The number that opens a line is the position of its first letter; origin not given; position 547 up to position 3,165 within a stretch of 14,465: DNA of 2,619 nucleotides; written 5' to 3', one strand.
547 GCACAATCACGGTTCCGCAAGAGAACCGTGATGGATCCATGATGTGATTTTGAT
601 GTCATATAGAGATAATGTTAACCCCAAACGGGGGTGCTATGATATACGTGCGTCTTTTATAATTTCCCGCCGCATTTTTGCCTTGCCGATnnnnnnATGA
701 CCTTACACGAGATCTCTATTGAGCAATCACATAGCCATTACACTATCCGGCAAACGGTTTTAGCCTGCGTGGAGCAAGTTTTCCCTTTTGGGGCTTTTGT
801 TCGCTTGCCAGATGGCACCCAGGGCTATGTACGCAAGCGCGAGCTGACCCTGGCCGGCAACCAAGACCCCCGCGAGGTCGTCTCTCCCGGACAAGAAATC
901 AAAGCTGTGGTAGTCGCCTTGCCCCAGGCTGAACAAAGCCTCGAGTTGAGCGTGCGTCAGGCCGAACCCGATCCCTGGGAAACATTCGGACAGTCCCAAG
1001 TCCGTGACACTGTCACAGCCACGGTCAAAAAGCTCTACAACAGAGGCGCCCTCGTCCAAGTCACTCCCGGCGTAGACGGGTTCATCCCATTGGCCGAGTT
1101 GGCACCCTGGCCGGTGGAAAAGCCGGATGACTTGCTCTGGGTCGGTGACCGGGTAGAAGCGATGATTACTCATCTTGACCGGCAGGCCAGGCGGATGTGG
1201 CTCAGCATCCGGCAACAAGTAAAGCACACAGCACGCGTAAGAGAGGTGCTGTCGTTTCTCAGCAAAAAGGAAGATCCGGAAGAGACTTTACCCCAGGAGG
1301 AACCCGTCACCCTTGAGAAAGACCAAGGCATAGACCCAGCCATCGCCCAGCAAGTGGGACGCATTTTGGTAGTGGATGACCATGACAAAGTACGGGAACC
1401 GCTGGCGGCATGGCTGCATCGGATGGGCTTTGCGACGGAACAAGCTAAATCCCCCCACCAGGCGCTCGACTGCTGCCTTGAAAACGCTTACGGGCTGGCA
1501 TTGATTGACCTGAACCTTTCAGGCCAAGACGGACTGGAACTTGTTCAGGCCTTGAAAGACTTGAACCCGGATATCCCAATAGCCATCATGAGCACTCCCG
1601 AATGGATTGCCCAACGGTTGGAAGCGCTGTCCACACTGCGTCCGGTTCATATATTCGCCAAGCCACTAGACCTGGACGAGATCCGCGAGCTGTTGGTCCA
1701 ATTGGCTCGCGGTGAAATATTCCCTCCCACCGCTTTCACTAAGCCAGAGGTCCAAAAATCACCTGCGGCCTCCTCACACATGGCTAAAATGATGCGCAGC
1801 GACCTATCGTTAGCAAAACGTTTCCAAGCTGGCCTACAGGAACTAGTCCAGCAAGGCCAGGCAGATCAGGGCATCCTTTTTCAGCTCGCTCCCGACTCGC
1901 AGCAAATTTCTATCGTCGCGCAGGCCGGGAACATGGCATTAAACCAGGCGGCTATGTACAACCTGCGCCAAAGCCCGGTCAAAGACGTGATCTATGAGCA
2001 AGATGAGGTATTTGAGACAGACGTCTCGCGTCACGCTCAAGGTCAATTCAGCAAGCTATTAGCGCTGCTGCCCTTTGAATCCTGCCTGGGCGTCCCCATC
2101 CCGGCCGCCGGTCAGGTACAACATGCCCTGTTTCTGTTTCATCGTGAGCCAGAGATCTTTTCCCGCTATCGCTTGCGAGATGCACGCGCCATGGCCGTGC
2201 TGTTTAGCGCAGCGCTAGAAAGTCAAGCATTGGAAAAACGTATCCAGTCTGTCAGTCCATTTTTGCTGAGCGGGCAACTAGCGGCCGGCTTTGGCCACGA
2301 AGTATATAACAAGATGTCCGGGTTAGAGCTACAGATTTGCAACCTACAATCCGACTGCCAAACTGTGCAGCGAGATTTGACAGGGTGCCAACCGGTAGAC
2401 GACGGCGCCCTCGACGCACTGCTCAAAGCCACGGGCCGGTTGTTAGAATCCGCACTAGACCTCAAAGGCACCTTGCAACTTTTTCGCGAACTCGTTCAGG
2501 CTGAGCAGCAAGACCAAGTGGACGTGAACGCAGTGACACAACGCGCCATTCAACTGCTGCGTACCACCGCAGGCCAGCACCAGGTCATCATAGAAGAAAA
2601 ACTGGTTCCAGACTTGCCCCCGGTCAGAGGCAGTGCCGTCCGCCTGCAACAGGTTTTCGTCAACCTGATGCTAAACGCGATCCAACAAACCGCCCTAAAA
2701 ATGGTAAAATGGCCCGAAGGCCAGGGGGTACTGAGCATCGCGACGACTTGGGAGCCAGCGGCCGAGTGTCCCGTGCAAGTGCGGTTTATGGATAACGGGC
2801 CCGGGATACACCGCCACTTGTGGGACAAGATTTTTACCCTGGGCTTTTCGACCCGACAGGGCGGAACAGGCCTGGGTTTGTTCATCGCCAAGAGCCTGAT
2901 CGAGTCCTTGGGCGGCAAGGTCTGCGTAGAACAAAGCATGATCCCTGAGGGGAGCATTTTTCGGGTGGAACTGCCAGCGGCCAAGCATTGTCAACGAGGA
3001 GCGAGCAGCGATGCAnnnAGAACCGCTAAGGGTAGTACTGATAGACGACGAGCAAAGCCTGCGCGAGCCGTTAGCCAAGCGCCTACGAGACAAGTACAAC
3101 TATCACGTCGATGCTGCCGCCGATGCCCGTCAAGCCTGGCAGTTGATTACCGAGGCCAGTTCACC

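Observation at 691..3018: Histidine kinase carrying two N-terminal S1 RNA-binding domains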

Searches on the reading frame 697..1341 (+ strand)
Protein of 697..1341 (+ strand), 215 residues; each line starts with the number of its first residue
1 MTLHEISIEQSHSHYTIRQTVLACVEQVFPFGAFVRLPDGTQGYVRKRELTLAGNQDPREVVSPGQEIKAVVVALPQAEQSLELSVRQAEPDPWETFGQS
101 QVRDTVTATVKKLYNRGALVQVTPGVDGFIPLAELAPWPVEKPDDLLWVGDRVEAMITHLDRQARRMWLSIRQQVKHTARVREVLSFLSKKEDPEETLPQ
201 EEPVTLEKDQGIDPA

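Call 27: search_solved_structures(query=window:697-1284:+, max_evalue=0.001, show_alignments=3)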
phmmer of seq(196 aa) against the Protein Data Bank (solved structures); distinct sequences matched with E-value up to 0.001: 31.
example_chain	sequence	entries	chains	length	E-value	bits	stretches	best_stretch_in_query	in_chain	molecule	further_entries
6bu8_Z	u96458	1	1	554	4.3e-34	120.8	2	24-193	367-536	30S ribosomal protein S1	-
7qgh_t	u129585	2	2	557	4.3e-34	120.8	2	26-193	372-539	30S ribosomal protein S1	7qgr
6h4n_y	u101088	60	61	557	4.4e-34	120.8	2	24-193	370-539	30S ribosomal protein S1 | Small ribosomal subunit protein bS1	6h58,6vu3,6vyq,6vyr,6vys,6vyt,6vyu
8wi7_b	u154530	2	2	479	3.4e-32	114.6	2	24-174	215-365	30S ribosomal protein bS1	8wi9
9qqq_V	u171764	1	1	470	7.9e-30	106.9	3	25-193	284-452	Small ribosomal subunit protein bS1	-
9zcd_A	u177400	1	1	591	1.9e-28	102.4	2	21-175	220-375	30S ribosomal protein S1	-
6vz3_H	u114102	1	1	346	3.3e-15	59.2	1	22-173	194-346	30S ribosomal protein S1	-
6rxy_Cz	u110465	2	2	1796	6.2e-14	55.1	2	32-172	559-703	Rrp5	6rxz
7a05_A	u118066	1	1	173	1.7e-13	53.7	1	22-173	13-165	30S ribosomal protein S1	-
5x8p_8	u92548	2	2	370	3.6e-12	49.4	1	62-137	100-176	30S ribosomal protein S1, chloroplastic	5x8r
5ie8_A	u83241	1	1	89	9.1e-11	44.8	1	91-174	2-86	30S ribosomal protein S1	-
28jw_a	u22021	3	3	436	1.5e-10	44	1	15-172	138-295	Ribosomal protein S1 homologue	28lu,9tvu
5wlc_NJ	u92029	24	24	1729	1e-09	41.3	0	12-184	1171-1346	Rrp5 | rRNA biogenesis protein RRP5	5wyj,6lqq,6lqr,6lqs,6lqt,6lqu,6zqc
4nng_A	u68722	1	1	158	2.3e-08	36.9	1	19-174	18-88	30S ribosomal protein S1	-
4nnk_A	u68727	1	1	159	3.6e-08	36.3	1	104-174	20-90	30S ribosomal protein S1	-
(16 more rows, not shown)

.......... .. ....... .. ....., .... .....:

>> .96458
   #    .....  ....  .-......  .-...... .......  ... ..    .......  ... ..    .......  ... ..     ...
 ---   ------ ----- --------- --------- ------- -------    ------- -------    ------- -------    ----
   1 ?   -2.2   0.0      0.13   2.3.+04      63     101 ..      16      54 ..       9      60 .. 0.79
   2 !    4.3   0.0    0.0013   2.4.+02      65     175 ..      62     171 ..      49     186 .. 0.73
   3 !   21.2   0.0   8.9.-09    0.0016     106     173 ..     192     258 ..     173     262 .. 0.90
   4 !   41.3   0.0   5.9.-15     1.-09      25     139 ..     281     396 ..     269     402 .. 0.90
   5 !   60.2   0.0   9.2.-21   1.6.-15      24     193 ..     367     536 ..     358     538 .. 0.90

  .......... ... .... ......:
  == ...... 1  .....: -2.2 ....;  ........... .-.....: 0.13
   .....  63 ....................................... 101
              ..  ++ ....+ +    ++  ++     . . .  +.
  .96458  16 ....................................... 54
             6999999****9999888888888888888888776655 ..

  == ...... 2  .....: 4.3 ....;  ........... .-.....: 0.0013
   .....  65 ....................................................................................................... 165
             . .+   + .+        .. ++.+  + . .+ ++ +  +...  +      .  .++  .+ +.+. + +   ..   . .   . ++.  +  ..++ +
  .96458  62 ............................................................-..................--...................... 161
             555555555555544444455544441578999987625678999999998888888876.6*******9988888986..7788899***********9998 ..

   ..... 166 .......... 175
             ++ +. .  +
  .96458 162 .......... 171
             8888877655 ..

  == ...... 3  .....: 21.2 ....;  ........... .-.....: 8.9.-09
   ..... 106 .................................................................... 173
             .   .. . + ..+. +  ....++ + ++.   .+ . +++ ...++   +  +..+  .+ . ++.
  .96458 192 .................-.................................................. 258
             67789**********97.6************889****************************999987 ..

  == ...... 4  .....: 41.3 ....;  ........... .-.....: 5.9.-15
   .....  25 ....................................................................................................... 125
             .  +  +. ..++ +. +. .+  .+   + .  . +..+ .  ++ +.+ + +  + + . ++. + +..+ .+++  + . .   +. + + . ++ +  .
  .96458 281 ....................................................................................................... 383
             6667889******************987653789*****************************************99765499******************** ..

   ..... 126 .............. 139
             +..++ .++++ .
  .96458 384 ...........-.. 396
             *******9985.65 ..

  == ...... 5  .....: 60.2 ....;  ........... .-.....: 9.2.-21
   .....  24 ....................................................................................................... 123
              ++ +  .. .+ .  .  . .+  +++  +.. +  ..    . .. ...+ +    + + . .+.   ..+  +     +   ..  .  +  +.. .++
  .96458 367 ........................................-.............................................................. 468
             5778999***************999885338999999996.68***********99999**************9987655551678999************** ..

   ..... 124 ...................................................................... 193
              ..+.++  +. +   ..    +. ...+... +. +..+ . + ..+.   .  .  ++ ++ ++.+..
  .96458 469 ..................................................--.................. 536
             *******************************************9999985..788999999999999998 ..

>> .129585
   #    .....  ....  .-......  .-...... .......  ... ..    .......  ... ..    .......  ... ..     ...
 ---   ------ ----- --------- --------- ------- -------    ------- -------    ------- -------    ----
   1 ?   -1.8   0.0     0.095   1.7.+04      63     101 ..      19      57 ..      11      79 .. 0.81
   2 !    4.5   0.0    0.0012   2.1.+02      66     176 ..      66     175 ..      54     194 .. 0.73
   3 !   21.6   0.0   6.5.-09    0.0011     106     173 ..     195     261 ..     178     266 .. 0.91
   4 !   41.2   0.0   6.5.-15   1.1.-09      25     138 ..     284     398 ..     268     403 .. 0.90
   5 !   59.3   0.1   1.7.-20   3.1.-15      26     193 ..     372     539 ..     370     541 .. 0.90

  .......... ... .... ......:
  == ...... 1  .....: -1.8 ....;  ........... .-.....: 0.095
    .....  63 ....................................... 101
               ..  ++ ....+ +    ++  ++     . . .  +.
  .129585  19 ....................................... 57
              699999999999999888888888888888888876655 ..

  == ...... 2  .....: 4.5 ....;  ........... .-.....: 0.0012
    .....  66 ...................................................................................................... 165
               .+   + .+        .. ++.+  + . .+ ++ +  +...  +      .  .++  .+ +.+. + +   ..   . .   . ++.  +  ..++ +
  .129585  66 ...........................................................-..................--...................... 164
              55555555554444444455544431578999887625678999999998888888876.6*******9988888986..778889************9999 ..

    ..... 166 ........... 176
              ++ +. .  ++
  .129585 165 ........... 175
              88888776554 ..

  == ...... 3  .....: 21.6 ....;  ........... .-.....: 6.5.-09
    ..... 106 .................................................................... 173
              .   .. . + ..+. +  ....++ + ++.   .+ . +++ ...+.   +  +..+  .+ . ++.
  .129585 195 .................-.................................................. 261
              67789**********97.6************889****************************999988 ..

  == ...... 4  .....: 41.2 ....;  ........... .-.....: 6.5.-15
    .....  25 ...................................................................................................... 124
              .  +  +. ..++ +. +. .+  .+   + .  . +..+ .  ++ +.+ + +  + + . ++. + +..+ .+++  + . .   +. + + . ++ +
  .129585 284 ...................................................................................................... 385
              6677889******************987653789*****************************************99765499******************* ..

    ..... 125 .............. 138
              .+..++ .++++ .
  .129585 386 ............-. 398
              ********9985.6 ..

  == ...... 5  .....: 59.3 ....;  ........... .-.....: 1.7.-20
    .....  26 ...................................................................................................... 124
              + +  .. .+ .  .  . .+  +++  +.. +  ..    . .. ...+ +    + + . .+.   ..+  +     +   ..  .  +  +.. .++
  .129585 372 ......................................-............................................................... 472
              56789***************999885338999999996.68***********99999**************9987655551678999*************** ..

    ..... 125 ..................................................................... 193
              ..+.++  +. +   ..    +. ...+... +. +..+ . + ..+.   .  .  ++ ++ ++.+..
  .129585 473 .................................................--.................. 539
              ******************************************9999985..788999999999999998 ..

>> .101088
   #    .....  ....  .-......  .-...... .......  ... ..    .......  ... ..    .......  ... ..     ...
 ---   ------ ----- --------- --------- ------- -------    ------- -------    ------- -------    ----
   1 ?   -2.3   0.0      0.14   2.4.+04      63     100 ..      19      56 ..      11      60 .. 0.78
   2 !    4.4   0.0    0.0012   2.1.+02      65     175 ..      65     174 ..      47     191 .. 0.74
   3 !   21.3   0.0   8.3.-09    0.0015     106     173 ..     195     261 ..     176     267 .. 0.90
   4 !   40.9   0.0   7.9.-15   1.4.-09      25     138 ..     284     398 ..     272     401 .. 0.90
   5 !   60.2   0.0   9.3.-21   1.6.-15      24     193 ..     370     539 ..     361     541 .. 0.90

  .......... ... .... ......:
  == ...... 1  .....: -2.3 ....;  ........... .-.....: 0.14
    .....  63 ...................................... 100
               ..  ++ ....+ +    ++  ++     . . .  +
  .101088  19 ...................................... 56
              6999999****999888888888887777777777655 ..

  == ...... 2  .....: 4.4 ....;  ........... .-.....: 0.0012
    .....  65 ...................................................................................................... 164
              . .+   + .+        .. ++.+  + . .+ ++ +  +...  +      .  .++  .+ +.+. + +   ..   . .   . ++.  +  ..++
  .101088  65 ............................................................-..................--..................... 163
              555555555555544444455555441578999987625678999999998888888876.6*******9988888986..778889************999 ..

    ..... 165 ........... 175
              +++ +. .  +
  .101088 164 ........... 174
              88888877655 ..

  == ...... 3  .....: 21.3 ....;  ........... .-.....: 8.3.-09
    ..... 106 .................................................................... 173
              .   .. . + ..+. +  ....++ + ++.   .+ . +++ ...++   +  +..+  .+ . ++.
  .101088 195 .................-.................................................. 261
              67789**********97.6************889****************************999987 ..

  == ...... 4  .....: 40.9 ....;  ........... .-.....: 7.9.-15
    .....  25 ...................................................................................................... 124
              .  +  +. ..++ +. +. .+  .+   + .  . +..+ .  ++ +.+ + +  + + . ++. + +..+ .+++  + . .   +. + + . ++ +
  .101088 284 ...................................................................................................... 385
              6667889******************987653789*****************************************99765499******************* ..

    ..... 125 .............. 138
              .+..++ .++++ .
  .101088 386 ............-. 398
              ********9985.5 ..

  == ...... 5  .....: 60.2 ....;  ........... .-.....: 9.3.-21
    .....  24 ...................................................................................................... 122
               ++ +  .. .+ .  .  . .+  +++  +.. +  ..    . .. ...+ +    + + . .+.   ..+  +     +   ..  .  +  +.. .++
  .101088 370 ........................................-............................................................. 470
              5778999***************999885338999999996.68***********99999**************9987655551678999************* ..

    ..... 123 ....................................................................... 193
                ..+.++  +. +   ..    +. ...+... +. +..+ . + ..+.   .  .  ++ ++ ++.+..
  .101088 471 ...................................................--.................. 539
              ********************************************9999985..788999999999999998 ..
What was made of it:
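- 1216..1347 (+): Post-S1 helix (aa 174-192) plus acidic disordered linker (aa 193-217). The helix aligns with the tail after D6 of E. coli bS1 (call 27).
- Best PDB sequence matches are E. coli bS1 residues 367-536 (D5-D6) and 281-396 (D4-D5), including the inter-domain DPW motif and the bS1-type Trp (call 27). E. coli bS1 D6 shows the same His-to-Arg change (alignment in call 27).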

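Call 49: search_protein_representatives(protein=window:697-1341:+)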
Query: 215 residues. Proteins with E-value up to 0.001 (for the whole library): 8526; up to 1e-10: 3979; up to 1e-30: 373. The best 150 are listed.
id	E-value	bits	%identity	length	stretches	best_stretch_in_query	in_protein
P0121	4.7e-113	392.0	31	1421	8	18-155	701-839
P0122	4.3e-91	320.3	30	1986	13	20-157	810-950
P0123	1.7e-70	253.0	32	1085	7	24-174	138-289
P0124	6.1e-70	251.2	66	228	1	11-202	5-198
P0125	9.1e-68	244.1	31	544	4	13-173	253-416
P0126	1.6e-66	240.0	29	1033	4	14-175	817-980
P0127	2.4e-65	236.2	26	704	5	15-174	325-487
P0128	3.0e-65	235.9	30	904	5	15-177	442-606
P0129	9.1e-64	231.0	30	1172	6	13-172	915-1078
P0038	4.4e-63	228.8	55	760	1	10-212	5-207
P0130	1.4e-60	220.6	31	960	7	12-173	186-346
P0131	6.6e-59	215.1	34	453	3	17-178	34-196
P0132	2.7e-57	209.9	26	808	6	12-175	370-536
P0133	3.7e-57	209.4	57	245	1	10-202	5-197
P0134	2.7e-56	206.6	28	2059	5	15-165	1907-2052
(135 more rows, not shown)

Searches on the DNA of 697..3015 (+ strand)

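Call 62: search_rna_families(sources=[L002, L006, L010, L011, L015, L019], threshold=gathering)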
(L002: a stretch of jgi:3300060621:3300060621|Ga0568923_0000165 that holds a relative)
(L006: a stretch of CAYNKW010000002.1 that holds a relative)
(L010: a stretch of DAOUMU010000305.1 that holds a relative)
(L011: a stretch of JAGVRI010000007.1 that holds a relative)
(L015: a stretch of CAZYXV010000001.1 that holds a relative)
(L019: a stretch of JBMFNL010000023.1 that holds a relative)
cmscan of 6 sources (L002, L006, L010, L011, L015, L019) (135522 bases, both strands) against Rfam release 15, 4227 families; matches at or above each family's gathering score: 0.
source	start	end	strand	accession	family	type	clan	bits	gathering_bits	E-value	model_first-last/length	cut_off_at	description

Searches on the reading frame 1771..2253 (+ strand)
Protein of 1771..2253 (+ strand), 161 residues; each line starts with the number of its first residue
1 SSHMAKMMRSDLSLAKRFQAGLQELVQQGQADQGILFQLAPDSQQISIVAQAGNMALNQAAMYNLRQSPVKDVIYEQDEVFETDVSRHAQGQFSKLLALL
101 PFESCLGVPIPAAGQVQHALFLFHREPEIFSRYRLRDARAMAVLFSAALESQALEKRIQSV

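Call 48: search_solved_structures(query=A2, max_evalue=1, show_alignments=2)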
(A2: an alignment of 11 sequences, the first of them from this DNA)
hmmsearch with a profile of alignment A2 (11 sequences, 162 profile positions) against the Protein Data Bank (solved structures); distinct sequences matched with E-value up to 1: 11.
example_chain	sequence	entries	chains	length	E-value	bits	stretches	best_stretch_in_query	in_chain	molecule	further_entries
6ozb_A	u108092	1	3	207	7.9e-08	35.2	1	57-158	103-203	Two-component sensor histidine kinase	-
6oza_A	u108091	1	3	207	8e-08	35.2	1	57-158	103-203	Two-component sensor histidine kinase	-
3ci6_A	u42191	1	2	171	3.2e-06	30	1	2-151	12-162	Phosphoenolpyruvate-protein phosphotransferase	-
2lb5_A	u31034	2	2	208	0.0049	19.6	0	3-50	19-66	Sensor histidine kinase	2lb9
8w26_A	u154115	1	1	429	0.014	18.2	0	95-160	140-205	histidine kinase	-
6oap_A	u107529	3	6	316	0.037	16.7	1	3-56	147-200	Dual sensor histidine kinase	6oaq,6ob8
8k9o_A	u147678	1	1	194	0.075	15.8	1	2-43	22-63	histidine kinase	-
6uv8_A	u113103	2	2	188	0.15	14.8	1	3-50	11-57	Multi-sensor signal transduction histidine kinase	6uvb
1ez4_A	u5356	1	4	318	0.21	14.3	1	38-81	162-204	LACTATE DEHYDROGENASE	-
4bwi_A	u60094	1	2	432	0.31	13.8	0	96-160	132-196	PHYTOCHROME-LIKE PROTEIN CPH2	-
5m4s_A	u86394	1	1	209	0.85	12.3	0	45-85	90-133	Transcription initiation factor IIA subunit 2,Transcription initiation factor IIA subunit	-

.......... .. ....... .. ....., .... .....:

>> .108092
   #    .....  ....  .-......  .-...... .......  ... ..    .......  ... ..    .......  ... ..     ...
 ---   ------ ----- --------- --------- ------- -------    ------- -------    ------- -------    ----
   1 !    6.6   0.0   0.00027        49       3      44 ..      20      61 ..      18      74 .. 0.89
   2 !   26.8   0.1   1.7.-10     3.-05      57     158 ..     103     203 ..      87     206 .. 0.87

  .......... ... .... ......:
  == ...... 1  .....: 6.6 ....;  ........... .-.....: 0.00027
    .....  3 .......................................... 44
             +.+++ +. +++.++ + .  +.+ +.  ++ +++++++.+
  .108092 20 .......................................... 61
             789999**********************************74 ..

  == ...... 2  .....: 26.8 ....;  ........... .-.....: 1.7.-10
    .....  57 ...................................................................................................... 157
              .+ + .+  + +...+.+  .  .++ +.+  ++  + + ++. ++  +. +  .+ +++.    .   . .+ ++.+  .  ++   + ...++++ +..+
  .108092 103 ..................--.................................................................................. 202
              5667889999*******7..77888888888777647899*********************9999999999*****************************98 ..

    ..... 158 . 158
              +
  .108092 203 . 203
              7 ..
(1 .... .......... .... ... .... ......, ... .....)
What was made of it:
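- On GAF domain: The family profile hits solved GAF domains at 7.9e-8 and 3.2e-6 (call 48).
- On Cyanobacteriochrome / phytochrome GAF: In the alignment to 6ozb, the chain's '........' aligns to family 'rrFkkLL', which has no Cys (call 48).
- Closest known: Dual-sensor histidine kinase, REC-GAF-DHp-CA. Different: The GAF domain here lacks the bilin-binding Cys (call 48 alignment), so it is not a photoreceptor.
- Checked: A family profile of the region hits solved GAF domains (6ozb E 7.9e-8, 3ci6 E 3.2e-6; call 48).
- Tried and rejected: A bilin-binding GAF was rejected (call 48).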
